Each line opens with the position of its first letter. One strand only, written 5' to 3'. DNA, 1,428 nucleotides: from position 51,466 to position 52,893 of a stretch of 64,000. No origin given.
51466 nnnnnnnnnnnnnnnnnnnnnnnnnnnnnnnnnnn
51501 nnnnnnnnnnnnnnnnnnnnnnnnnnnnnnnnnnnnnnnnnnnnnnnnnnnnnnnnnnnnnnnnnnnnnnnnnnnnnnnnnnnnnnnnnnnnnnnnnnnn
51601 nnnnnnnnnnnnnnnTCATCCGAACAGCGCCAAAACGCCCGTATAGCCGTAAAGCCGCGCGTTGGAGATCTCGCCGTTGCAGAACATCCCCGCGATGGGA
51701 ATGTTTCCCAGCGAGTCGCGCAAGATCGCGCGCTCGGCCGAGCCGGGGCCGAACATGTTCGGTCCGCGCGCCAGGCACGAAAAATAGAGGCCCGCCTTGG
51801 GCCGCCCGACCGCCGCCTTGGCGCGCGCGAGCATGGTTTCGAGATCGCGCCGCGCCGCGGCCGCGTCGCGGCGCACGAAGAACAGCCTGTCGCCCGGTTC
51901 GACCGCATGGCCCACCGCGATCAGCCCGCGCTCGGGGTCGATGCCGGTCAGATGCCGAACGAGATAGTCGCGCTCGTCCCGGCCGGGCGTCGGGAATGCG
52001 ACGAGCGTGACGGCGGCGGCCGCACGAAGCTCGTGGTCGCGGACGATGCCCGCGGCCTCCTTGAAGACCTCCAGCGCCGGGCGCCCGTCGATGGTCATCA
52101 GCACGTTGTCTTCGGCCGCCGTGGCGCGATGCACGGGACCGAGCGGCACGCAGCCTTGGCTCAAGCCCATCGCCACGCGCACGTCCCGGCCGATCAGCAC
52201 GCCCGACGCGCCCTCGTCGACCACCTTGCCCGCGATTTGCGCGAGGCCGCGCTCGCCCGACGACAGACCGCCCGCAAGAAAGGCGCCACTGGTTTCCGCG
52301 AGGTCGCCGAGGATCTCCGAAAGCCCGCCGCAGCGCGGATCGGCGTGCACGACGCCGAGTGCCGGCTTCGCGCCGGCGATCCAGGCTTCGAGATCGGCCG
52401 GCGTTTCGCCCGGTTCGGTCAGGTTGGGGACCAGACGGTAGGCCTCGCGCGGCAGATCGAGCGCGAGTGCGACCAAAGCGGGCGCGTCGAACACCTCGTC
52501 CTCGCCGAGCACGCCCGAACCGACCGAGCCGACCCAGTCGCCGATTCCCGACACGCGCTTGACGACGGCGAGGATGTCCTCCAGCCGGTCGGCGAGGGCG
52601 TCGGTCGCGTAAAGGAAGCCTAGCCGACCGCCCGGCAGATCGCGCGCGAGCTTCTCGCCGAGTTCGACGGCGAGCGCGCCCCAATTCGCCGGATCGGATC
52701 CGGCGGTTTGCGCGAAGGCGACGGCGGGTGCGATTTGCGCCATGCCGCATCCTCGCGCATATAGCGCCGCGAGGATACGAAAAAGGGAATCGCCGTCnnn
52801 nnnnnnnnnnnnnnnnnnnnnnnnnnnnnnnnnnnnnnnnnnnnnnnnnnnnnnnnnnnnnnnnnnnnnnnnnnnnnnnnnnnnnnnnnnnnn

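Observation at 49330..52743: FIST sensory-domain protein translationally coupled to CopC-CopD and an aldo-keto reductase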

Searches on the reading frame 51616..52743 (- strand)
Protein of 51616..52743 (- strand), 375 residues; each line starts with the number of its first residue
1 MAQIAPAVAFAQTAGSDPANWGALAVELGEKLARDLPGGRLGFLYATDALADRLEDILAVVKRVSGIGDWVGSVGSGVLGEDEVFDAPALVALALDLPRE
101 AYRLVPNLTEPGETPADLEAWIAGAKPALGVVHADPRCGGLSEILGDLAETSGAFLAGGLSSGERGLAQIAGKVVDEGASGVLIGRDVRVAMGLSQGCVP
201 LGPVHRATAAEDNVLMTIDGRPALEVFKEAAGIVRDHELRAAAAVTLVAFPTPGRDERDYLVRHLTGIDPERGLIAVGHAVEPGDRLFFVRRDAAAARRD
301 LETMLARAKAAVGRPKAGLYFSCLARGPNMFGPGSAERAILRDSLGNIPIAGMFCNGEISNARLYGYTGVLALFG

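Call 4: search_protein_families(library=pfam, proteins=[window:51616-52743:-], max_evalue=0.01)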
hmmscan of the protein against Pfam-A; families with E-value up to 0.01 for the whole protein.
window:51616-52743:- (375 aa): 2 families
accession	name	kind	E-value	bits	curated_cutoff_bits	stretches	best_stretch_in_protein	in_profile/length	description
PF10442.14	FIST_C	-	1.3e-23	84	28.5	1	223-361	1-131/131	FIST C domain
PF08495.15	FIST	-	7.7e-23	81.8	23.2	1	41-221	2-189/189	FIST N domain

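Call 5: search_protein_families(library=ncbifam, proteins=[window:51616-52743:-], max_evalue=0.01)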
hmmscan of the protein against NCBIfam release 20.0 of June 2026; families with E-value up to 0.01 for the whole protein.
window:51616-52743:- (375 aa): 0 families

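Call 6: find_homologous_proteins(query=window:51616-52743:-, max_evalue=0.00001)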
Query window:51616-52743:- (375 aa): 2251 proteins with E <= 0.00001 among 8000 candidates; the best 120 are listed.
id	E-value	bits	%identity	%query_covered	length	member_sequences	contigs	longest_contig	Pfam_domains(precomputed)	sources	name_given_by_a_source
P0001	7.0e-239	810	100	100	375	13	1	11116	PF08495.16,PF10442.15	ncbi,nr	ncbi:MAG: FIST C-terminal domain-containing protein [Azospirillum sp.]|nr:FIST C-terminal domain-con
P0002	7.3e-205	698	84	100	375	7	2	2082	PF08495.16,PF10442.15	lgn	-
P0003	6.6e-203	692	84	100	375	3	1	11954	PF08495.16,PF10442.15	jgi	jgi:small ligand-binding sensory domain FIST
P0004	4.8e-200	682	85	100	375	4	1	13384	PF08495.16,PF10442.15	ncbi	-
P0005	6.3e-199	679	83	100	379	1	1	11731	PF08495.16,PF10442.15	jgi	jgi:small ligand-binding sensory domain FIST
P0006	8.1e-199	678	83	100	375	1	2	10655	PF08495.16,PF10442.15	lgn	-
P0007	2.6e-197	673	83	100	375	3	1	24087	PF08495.16,PF10442.15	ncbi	ncbi:MAG: FIST C-terminal domain-containing protein [Tagaea sp.]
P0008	2.0e-193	661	80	100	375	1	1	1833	PF08495.16,PF10442.15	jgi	jgi:small ligand-binding sensory domain FIST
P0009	2.8e-178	611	74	100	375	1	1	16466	PF08495.16,PF10442.15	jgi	jgi:small ligand-binding sensory domain FIST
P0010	7.1e-176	603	73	100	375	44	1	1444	PF08495.16,PF10442.15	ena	-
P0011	7.8e-152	524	66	100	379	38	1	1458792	PF08495.16,PF10442.15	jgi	jgi:small ligand-binding sensory domain FIST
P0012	1.3e-150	520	66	100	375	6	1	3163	PF08495.16,PF10442.15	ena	-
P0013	5.3e-146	505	62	100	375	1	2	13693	PF08495.16,PF10442.15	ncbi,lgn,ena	-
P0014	1.1e-144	500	61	100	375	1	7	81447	PF08495.16,PF10442.15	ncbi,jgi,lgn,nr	ncbi:MAG: FIST C-terminal domain-containing protein [Rhodospirillales bacterium]|nr:FIST C-terminal 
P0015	1.5e-143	497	62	100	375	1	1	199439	PF08495.16,PF10442.15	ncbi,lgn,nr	ncbi:MAG: histidine kinase [Alphaproteobacteria bacterium]|nr:histidine kinase [Alphaproteobacteria 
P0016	1.6e-142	493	60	100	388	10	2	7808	PF08495.16,PF10442.15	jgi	jgi:small ligand-binding sensory domain FIST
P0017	1.1e-125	438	59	94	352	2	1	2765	PF08495.16,PF10442.15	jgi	jgi:small ligand-binding sensory domain FIST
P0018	6.9e-118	412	61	87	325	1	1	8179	PF08495.16,PF10442.15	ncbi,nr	ncbi:MAG: FIST C-terminal domain-containing protein, partial [Rhodospirillales bacterium]|nr:FIST C-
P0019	1.7e-116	408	57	94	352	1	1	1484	PF08495.16,PF10442.15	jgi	-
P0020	2.4e-116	407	55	94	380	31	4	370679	PF08495.16,PF10442.15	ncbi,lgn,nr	ncbi:MAG: FIST C-terminal domain-containing protein [Telmatospirillum sp.]|nr:FIST C-terminal domain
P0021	2.5e-116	407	54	99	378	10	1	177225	PF08495.16,PF10442.15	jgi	-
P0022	1.3e-110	388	52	98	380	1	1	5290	PF08495.16,PF10442.15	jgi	jgi:small ligand-binding sensory domain FIST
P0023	6.7e-108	379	52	99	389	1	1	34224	PF08495.16,PF10442.15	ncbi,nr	ncbi:MAG: FIST C-terminal domain-containing protein [Rhodospirillales bacterium]|nr:FIST C-terminal 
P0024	3.5e-107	377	54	95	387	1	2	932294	PF08495.16,PF10442.15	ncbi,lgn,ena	ncbi:MAG TPA: FIST N-terminal domain-containing protein [Alphaproteobacteria bacterium]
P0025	1.3e-106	375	53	98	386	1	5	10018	PF08495.16,PF10442.15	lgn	-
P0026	1.8e-106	375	52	98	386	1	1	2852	PF08495.16,PF10442.15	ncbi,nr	ncbi:MAG: FIST C-terminal domain-containing protein [Alphaproteobacteria bacterium]|nr:FIST C-termin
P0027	7.2e-106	373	52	95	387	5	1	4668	PF08495.16,PF10442.15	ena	-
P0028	1.2e-105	372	50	99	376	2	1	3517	PF08495.16,PF10442.15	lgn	-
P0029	1.9e-105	371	50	98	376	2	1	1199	PF08495.16,PF10442.15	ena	-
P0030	2.4e-105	371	52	95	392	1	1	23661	PF08495.16,PF10442.15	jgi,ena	-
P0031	4.5e-105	370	52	95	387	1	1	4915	PF08495.16,PF10442.15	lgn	-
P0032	5.5e-105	370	52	100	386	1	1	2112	PF08495.16,PF10442.15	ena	-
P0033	1.1e-104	369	53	95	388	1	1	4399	PF08495.16,PF10442.15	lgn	-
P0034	1.6e-104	368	51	95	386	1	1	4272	PF08495.16,PF10442.15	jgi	jgi:small ligand-binding sensory domain FIST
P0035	2.0e-104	368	51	99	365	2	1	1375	PF08495.16,PF10442.15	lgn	-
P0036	5.9e-104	366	51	100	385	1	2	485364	PF08495.16,PF10442.15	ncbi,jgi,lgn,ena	jgi:small ligand-binding sensory domain FIST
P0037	3.0e-103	364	51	100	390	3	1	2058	PF08495.16,PF10442.15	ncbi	-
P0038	3.0e-103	364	51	98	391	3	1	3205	PF08495.16,PF10442.15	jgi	jgi:small ligand-binding sensory domain FIST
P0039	3.6e-103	364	51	100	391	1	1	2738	PF08495.16,PF10442.15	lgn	-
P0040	9.6e-103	362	51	95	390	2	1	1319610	PF08495.16,PF10442.15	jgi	jgi:small ligand-binding sensory domain FIST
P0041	1.1e-102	362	52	97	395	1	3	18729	PF08495.16,PF10442.15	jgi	jgi:small ligand-binding sensory domain FIST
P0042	1.2e-102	362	51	100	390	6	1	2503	PF08495.16,PF10442.15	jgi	-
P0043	1.2e-102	362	51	96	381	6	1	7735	PF08495.16,PF10442.15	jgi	jgi:small ligand-binding sensory domain FIST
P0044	1.3e-102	362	52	95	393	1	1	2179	PF08495.16,PF10442.15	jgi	jgi:small ligand-binding sensory domain FIST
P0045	2.2e-102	361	52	100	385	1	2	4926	PF08495.16,PF10442.15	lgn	-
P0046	3.5e-102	360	52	95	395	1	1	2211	PF08495.16,PF10442.15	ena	-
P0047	3.9e-102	360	51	95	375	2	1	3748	PF08495.16,PF10442.15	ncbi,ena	-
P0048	4.5e-102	360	50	100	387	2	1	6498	PF08495.16,PF10442.15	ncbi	-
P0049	8.9e-102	359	53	95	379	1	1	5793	PF08495.16,PF10442.15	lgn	-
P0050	9.6e-102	359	51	95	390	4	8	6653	PF08495.16,PF10442.15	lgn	-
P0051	1.0e-101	359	49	95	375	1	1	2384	PF08495.16,PF10442.15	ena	-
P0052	1.6e-101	358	53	90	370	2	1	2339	PF08495.16,PF10442.15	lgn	-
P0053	1.7e-101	358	52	90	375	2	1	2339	PF08495.16,PF10442.15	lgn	-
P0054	2.8e-101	357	52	97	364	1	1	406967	PF08495.16,PF10442.15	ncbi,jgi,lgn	jgi:small ligand-binding sensory domain FIST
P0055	2.9e-101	357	51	95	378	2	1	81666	PF08495.16,PF10442.15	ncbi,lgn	ncbi:MAG TPA: FIST N-terminal domain-containing protein [Alphaproteobacteria bacterium]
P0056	2.9e-101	357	51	95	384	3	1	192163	PF08495.16,PF10442.15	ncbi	-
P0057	6.4e-101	356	55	89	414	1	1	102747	PF08495.16,PF10442.15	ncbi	ncbi:MAG: FIST signal transduction protein [Pseudomonadota bacterium]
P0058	9.1e-101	356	50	98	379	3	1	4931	PF08495.16,PF10442.15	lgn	-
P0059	1.1e-100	356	50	99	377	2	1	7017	PF08495.16,PF10442.15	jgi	jgi:small ligand-binding sensory domain FIST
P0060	1.2e-100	355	49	98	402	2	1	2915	PF08495.16,PF10442.15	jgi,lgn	jgi:small ligand-binding sensory domain FIST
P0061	1.6e-100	355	51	98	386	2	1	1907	PF08495.16,PF10442.15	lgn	-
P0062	1.9e-100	355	51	96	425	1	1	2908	PF08495.16,PF10442.15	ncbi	-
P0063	2.3e-100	354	50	98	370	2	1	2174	PF08495.16,PF10442.15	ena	-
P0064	2.6e-100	354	51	100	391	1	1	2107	PF08495.16,PF10442.15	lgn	-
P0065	6.4e-100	353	51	95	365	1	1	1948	PF08495.16,PF10442.15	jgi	jgi:small ligand-binding sensory domain FIST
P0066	6.5e-100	353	50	97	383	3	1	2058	PF08495.16,PF10442.15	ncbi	-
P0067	1.3e-99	352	49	99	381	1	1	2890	PF08495.16,PF10442.15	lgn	-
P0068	1.7e-99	352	51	95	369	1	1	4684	PF08495.16,PF10442.15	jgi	jgi:small ligand-binding sensory domain FIST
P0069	2.9e-99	351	48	99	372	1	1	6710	PF08495.16,PF10442.15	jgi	jgi:small ligand-binding sensory domain FIST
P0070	7.5e-99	349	48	95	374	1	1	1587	PF08495.16,PF10442.15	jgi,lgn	jgi:small ligand-binding sensory domain FIST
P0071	8.6e-99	349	51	95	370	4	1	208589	PF08495.16,PF10442.15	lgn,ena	-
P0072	1.1e-98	349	47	99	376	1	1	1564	PF08495.16,PF10442.15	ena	-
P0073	2.5e-98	348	51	95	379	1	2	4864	PF08495.16,PF10442.15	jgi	jgi:small ligand-binding sensory domain FIST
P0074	4.2e-98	347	52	89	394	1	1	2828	PF08495.16,PF10442.15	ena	-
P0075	4.4e-98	347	53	95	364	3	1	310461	PF08495.16,PF10442.15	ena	-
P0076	5.3e-98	347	46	100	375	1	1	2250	PF08495.16,PF10442.15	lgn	-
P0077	6.0e-98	346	47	100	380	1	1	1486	PF08495.16,PF10442.15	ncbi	-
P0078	8.4e-98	346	49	97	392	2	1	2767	PF08495.16,PF10442.15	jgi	jgi:small ligand-binding sensory domain FIST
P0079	9.6e-98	346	51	94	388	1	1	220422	PF08495.16,PF10442.15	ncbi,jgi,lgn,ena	jgi:small ligand-binding sensory domain FIST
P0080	1.0e-97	346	49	92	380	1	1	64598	PF08495.16,PF10442.15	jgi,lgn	jgi:small ligand-binding sensory domain FIST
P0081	1.1e-97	346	48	97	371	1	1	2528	PF08495.16,PF10442.15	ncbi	-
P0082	1.1e-97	346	50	99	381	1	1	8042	PF08495.16,PF10442.15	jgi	jgi:small ligand-binding sensory domain FIST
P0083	1.2e-97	346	50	98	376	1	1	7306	PF08495.16,PF10442.15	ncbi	-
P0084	1.7e-97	345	51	95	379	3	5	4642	PF08495.16,PF10442.15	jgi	jgi:small ligand-binding sensory domain FIST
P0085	1.7e-97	345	53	89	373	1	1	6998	PF08495.16,PF10442.15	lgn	-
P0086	1.9e-97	345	52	90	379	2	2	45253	PF08495.16,PF10442.15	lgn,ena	-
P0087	2.4e-97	345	51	90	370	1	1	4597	PF08495.16,PF10442.15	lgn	-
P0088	3.0e-97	344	50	97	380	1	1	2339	PF08495.16,PF10442.15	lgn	-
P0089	3.6e-97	344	50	98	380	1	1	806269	PF08495.16,PF10442.15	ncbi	-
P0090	4.2e-97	344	49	94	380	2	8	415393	PF08495.16,PF10442.15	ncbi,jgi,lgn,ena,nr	ncbi:MAG TPA: FIST C-terminal domain-containing protein [Stellaceae bacterium]|nr:FIST C-terminal do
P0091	4.7e-97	344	46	98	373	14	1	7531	PF08495.16,PF10442.15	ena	-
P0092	5.4e-97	343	52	95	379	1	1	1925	PF08495.16,PF10442.15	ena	-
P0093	6.4e-97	343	52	94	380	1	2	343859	PF08495.16,PF10442.15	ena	-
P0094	8.6e-97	343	53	90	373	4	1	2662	PF08495.16,PF10442.15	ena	-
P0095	1.1e-96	342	50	90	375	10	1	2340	PF08495.16,PF10442.15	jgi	jgi:small ligand-binding sensory domain FIST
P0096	1.3e-96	342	51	89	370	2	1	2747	PF08495.16,PF10442.15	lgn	-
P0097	2.7e-96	341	49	98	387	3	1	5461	PF08495.16,PF10442.15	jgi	-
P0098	2.8e-96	341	49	97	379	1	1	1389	PF08495.16,PF10442.15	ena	-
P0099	3.9e-96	341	49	95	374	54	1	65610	PF08495.16,PF10442.15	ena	-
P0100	5.9e-96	340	48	97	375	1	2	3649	PF08495.16,PF10442.15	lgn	-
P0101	6.5e-96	340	49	98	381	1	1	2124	PF08495.16,PF10442.15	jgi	jgi:small ligand-binding sensory domain FIST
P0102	1.0e-95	339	52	95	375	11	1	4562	PF08495.16,PF10442.15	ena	-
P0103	1.2e-95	339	46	95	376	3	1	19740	PF08495.16,PF10442.15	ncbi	-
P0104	1.4e-95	339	50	90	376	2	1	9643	PF08495.16,PF10442.15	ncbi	-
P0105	1.5e-95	339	49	98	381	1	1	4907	PF08495.16,PF10442.15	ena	-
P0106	1.6e-95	339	49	95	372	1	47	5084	PF08495.16,PF10442.15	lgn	-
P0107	1.7e-95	338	50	90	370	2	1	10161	PF08495.16,PF10442.15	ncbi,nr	ncbi:MAG: FIST C-terminal domain-containing protein [Alphaproteobacteria bacterium]|nr:FIST C-termin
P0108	2.1e-95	338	46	95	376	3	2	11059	PF08495.16,PF10442.15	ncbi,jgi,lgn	jgi:small ligand-binding sensory domain FIST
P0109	2.3e-95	338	51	90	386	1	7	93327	PF08495.16,PF10442.15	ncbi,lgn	-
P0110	2.7e-95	338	49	98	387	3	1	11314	PF08495.16,PF10442.15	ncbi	-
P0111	2.8e-95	338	47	95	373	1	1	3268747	PF08495.16,PF10442.15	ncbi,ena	-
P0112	3.6e-95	337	48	95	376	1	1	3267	PF08495.16,PF10442.15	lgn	-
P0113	5.1e-95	337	51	95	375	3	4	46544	PF08495.16,PF10442.15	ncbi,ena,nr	ncbi:MAG: FIST C-terminal domain-containing protein [Kiloniellales bacterium]|nr:FIST C-terminal dom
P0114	5.1e-95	337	51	93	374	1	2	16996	PF08495.16,PF10442.15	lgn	-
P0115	5.3e-95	337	49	90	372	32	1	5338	PF08495.16,PF10442.15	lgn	-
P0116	5.4e-95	337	51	98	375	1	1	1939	PF08495.16,PF10442.15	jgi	jgi:small ligand-binding sensory domain FIST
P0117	5.5e-95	337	50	90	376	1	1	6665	PF08495.16,PF10442.15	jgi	jgi:small ligand-binding sensory domain FIST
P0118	6.0e-95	337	48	98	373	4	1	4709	PF08495.16,PF10442.15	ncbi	-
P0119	7.1e-95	336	50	91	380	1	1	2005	PF08495.16,PF10442.15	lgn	-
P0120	7.7e-95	336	50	91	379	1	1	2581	PF08495.16,PF10442.15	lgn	-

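Call 8: find_related_loci(query=A1, collection=genome_contigs, flank=8000)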
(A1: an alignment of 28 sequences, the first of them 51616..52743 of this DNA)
Query A1 (375 aa) in genome_contigs; peptide patterns used: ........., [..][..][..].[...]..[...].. (x = any residue, [..] = any of these).
600 stretches matched a pattern (row limit reached: there are more); 594 encode a relative of the query (tblastn E <= 1e-3); the best 80 are kept; 80 distinct loci.
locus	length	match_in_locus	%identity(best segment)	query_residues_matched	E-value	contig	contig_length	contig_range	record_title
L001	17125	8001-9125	73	1-375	1e-175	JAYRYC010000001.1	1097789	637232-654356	MAG: Tagaea sp. isolate EBPR_s431bin.14 NODE_2_length_1097789_cov_13.498244, whole genome shotgun sequence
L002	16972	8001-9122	64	1-374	3e-152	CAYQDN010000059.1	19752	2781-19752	MAG TPA_asm: uncultured Azospirillum sp. isolate SRP269290_co5_39 genome assembly, contig: NODE_687_length_19752_cov_19.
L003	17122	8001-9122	65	1-374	2e-149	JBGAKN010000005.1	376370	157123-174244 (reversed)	MAG: Tagaea sp. isolate MAG_MBR_H10.16 MBRH10-16_opera_contig_96, whole genome shotgun sequence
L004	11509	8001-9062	55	21-374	3e-118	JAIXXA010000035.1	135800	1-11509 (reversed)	MAG: Rhodospirillaceae bacterium isolate D4_MAG_00038 pond_D4_MAG_00038_000000000186, whole genome shotgun sequence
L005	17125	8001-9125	52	2-374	4e-111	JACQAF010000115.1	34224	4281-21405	MAG: Rhodospirillales bacterium isolate NC_groundwater_909_Pr1_S-0.2um_66_15 Montesol18-Sp2_coassembly_scaffold_386616,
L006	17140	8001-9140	49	5-374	9e-105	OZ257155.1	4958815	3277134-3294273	MAG: Alphaproteobacteria bacterium isolate 813797ed-f09e-443b-b498-078a0c9476fc genome assembly, chromosome: 1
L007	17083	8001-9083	51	20-374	5e-104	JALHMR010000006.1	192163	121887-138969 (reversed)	MAG: Rhodospirillaceae bacterium isolate Bin_39_2_2 c_000000000451, whole genome shotgun sequence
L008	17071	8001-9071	50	18-372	1e-102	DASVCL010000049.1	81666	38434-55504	MAG TPA_asm: Alphaproteobacteria bacterium isolate SMAG_U2005 k141_1402987, whole genome shotgun sequence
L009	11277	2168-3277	48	8-374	3e-100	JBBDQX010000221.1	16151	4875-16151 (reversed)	MAG: Acetobacterales bacterium isolate LejiaC_68_10 Lejia_C_8364_length_16151_cov_5, whole genome shotgun sequence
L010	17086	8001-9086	49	21-374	6e-100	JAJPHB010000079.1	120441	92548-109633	MAG: Alphaproteobacteria bacterium isolate Centralia_MAG_132 k107_4951428, whole genome shotgun sequence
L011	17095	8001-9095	47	16-374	1e-98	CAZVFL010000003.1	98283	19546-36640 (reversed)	MAG TPA_asm: uncultured Thalassospiraceae bacterium isolate binchicken_co202_61 genome assembly, contig: NODE_54_length_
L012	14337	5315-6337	51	37-374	9e-98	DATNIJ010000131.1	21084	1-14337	MAG TPA_asm: Alphaproteobacteria bacterium isolate SMAG_U11370 k141_613796, whole genome shotgun sequence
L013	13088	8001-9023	51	39-374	3e-97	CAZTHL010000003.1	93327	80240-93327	MAG TPA_asm: uncultured Mycobacteriaceae bacterium isolate SRP128890_co1_269 genome assembly, contig: NODE_359_length_93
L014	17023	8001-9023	51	37-374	1e-97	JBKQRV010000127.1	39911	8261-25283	MAG: Alphaproteobacteria bacterium isolate MGr3G3H3I__bin_160 MGr3G3H3I_000000183746, whole genome shotgun sequence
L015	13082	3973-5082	47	4-374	6e-97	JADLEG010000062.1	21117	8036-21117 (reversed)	MAG: Alphaproteobacteria bacterium isolate SJ314 c_000000256021, whole genome shotgun sequence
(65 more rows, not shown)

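Call 11: find_encoding_contigs(protein=P0004, flank=6000, max_places=3)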
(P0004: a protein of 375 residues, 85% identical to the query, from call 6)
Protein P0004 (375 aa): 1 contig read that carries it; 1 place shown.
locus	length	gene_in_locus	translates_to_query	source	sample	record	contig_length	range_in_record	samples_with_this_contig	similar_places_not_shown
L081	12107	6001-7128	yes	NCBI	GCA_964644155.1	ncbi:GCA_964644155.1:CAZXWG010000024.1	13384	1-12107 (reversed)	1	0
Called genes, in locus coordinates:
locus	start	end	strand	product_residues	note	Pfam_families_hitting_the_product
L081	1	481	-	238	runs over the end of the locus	PF01027:Bax1-I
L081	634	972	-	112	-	PF02518:HATPase_c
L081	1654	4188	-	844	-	PF12704:MacB_PCD (weak), PF02687:FtsX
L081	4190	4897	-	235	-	PF00005:ABC_tran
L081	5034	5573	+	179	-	PF00657:Lipase_GDSL, PF13472:Lipase_GDSL_2, PF25182:NonGDSL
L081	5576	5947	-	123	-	PF10067:DUF2306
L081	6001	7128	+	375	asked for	PF08495:FIST, PF10442:FIST_C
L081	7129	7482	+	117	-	PF04234:CopC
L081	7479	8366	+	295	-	PF05425:CopD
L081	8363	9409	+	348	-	PF00248:Aldo_ket_red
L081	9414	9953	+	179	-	PF02834:LigT_PEase, PF13563:2_5_RNA_ligase2, PF10469:AKAP7_NLS (weak), PF02834:LigT_PEase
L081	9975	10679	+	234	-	PF02146:SIR2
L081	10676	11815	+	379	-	PF03969:AFG1_ATPase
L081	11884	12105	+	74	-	?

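Call 12: find_encoding_contigs(protein=P0007, flank=6000, max_places=3)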
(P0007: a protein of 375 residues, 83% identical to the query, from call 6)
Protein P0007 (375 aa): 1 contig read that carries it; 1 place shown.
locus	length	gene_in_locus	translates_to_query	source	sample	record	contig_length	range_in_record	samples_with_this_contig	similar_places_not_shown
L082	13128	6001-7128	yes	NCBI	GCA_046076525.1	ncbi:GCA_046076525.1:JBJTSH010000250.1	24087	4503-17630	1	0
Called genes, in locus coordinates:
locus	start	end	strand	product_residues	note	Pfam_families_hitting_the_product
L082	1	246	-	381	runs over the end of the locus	PF08448:PAS_4, PF00512:HisKA, PF02518:HATPase_c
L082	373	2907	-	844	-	PF12704:MacB_PCD, PF02687:FtsX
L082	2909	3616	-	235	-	PF00005:ABC_tran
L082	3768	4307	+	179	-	PF00657:Lipase_GDSL, PF13472:Lipase_GDSL_2, PF25182:NonGDSL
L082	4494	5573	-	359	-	PF02746:MR_MLE_N, PF13378:MR_MLE_C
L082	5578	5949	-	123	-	PF10067:DUF2306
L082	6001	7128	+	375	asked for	PF08495:FIST, PF10442:FIST_C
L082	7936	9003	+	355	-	PF13304:AAA_21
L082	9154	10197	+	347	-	PF00248:Aldo_ket_red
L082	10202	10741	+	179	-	PF02834:LigT_PEase, PF13563:2_5_RNA_ligase2, PF02834:LigT_PEase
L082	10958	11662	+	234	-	PF02146:SIR2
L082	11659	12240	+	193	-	PF03167:UDG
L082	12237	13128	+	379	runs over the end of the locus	PF03969:AFG1_ATPase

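Call 13: find_encoding_contigs(protein=P0003, flank=6000, max_places=3)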
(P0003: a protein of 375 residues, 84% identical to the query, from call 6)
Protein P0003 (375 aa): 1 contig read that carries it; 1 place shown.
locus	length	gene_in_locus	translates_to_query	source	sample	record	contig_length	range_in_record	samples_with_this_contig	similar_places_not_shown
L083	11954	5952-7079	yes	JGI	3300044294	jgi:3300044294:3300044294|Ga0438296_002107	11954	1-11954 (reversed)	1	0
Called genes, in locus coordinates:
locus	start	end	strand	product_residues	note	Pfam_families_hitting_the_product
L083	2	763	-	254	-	?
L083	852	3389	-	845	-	PF02687:FtsX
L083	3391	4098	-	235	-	PF00005:ABC_tran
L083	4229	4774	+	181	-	PF00657:Lipase_GDSL, PF13472:Lipase_GDSL_2, PF25182:NonGDSL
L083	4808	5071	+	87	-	PF05015:HigB-like_toxin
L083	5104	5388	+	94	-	PF01381:HTH_3, PF13560:HTH_31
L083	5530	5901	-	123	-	PF04238:DUF420 (faint), PF10067:DUF2306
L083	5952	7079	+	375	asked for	PF08495:FIST, PF10442:FIST_C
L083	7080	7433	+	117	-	PF04234:CopC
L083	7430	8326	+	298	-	PF05425:CopD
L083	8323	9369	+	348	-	PF00248:Aldo_ket_red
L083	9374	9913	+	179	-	PF02834:LigT_PEase, PF13563:2_5_RNA_ligase2, PF02834:LigT_PEase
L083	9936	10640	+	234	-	PF02146:SIR2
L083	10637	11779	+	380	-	PF03969:AFG1_ATPase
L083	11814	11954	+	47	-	?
